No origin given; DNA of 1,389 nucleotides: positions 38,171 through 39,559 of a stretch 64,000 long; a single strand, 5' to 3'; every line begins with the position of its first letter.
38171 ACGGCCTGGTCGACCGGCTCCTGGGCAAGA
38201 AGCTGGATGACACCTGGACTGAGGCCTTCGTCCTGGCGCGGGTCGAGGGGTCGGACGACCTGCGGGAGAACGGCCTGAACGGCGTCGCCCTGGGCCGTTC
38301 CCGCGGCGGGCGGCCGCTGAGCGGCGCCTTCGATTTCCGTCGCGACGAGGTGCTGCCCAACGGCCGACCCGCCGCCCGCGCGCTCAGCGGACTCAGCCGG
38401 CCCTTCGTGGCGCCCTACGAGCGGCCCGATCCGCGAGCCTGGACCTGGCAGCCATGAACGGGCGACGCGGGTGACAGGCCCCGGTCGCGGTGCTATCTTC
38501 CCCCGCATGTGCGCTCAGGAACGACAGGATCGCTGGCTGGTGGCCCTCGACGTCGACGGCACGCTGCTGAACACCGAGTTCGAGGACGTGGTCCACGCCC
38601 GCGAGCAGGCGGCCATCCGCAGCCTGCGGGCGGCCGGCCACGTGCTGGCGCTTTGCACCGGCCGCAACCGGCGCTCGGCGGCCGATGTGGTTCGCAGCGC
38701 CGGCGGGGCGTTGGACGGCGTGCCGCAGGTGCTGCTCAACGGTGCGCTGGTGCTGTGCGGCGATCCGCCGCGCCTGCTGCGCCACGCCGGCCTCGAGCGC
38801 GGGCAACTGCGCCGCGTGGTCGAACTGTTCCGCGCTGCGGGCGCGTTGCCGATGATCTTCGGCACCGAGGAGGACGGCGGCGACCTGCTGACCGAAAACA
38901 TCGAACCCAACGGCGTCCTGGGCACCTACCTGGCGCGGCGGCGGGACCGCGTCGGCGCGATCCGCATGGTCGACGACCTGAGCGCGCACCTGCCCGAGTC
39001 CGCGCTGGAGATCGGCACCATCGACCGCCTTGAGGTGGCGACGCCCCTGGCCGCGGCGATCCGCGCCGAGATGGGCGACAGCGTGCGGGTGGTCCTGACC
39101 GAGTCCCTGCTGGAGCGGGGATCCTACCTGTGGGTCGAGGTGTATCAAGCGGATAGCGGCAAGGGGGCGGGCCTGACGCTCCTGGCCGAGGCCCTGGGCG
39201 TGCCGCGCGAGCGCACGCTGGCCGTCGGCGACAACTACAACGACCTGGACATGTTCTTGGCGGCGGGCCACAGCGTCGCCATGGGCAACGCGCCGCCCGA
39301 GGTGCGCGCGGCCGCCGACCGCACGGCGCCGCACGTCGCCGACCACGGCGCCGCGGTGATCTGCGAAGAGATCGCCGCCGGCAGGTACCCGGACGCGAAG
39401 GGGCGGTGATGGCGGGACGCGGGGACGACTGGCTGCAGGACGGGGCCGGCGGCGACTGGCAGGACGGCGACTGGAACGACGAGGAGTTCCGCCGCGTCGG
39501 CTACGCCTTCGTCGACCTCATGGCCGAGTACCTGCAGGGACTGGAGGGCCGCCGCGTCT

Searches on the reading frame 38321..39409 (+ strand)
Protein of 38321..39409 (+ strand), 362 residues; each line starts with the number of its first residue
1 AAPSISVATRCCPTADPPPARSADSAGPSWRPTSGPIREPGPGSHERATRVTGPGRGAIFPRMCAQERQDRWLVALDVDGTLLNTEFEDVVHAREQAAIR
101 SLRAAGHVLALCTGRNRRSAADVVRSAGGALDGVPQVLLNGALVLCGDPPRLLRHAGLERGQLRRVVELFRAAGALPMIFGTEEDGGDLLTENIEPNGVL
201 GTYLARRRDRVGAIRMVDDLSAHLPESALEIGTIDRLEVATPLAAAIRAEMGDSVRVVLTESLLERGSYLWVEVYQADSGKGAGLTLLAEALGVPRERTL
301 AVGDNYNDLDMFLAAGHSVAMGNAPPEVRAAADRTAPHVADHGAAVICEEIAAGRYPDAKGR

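Call 65: search_protein_families(library=pfam, proteins=[window:38321-39409:+], max_evalue=0.00001)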
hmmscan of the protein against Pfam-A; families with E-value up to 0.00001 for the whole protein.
window:38321-39409:+ (362 aa): 3 families
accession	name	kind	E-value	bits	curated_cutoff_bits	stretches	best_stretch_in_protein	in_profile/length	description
PF08282.18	Hydrolase_3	-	3.2e-35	122.5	20.9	1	74-345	1-252/255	haloacid dehalogenase-like hydrolase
PF00702.32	Hydrolase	-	5.7e-12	46.9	26.4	1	281-316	156-191/191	haloacid dehalogenase-like hydrolase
PF05116.19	S6PP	-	1.5e-10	41.5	20.3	1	274-331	159-217/247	Sucrose-6F-phosphate phosphohydrolase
